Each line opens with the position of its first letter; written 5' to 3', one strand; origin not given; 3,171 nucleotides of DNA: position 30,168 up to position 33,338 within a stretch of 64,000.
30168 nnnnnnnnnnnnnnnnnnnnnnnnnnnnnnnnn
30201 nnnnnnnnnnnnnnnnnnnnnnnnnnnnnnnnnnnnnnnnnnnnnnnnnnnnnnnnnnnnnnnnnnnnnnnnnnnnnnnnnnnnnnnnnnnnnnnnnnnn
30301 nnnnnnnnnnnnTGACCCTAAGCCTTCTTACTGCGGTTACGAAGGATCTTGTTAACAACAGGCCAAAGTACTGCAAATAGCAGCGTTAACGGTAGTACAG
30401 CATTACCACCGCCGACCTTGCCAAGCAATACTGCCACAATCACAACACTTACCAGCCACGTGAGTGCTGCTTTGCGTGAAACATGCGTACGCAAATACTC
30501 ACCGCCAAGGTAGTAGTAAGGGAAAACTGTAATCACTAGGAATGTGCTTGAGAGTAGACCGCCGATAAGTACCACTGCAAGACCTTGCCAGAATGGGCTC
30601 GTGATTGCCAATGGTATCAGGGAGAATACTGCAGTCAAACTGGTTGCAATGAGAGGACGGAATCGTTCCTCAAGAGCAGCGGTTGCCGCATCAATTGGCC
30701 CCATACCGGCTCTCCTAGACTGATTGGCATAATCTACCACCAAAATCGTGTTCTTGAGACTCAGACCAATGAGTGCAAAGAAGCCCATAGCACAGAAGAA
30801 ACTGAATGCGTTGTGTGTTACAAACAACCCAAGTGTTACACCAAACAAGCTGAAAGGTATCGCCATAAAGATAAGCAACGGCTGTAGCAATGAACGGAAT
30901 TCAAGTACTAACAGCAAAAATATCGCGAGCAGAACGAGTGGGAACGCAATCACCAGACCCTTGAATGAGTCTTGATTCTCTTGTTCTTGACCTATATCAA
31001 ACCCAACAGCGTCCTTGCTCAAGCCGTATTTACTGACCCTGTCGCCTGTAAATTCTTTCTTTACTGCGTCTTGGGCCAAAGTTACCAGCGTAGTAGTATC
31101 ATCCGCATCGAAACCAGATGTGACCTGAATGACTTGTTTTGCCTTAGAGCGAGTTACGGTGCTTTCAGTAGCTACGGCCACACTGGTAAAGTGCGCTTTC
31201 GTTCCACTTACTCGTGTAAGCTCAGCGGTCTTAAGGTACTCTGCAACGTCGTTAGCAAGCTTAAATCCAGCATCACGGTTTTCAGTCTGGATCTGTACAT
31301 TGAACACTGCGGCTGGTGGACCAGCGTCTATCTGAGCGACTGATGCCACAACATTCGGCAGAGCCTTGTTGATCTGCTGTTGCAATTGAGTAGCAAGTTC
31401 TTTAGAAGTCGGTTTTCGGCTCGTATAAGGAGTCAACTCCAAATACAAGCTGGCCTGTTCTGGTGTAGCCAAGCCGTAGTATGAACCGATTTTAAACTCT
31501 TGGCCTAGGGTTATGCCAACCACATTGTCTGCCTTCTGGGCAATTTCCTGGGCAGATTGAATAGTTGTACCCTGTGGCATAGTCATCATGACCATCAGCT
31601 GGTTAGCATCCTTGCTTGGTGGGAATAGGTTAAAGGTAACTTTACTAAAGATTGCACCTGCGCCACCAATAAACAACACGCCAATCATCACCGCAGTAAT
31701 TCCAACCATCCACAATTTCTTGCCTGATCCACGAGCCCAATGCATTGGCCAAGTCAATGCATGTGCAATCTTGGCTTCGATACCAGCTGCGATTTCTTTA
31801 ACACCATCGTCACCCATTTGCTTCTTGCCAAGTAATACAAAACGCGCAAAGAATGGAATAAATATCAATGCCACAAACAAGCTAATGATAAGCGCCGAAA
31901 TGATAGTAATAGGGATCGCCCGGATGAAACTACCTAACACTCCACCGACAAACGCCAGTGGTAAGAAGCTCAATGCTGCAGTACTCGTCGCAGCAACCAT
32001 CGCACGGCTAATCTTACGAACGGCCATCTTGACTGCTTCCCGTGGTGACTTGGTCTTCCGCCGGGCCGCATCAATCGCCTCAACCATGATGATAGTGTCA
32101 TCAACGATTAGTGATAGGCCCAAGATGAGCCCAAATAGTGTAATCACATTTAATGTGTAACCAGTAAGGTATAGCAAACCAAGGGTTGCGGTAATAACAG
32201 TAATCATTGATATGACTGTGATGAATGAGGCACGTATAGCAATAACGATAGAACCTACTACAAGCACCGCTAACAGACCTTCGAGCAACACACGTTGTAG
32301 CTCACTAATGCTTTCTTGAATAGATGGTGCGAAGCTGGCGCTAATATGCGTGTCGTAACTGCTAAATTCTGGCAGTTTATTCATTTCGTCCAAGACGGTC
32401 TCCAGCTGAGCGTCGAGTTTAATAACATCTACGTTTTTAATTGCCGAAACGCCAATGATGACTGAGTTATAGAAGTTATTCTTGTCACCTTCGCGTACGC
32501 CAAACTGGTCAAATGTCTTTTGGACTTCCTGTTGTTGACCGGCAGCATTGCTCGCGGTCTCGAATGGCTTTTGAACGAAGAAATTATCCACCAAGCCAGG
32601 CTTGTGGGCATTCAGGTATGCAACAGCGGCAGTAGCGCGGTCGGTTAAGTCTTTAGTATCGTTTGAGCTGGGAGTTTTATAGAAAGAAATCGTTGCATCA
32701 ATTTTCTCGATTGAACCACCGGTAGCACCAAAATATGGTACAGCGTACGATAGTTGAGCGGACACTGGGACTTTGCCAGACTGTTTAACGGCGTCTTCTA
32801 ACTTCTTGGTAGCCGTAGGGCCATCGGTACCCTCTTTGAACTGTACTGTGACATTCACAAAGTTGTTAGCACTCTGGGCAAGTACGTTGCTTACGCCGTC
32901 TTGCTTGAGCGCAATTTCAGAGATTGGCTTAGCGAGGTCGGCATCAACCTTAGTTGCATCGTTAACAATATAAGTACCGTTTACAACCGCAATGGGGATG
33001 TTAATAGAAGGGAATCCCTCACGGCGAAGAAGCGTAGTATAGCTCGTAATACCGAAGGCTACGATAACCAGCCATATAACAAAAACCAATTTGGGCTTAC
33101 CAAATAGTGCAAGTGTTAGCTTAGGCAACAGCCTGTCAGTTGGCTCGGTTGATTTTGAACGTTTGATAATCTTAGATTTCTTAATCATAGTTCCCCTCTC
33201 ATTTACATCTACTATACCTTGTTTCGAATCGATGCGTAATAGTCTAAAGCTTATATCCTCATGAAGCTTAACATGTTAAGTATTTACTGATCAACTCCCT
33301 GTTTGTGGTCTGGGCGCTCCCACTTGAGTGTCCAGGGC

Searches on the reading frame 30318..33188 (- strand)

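Call 75: search_protein_families(library=pfam, proteins=[window:30318-33188:-], max_evalue=0.001)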
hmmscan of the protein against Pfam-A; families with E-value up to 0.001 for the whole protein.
window:30318-33188:- (956 aa): 2 families
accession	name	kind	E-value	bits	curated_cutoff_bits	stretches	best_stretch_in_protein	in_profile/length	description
PF00873.25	ACR_tran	-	7.4e-86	289.2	28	3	240-658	277-691/1021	AcrB/AcrD/AcrF family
PF03176.21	MMPL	-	4.2e-06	26.4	20.5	1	680-890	81-296/333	MMPL family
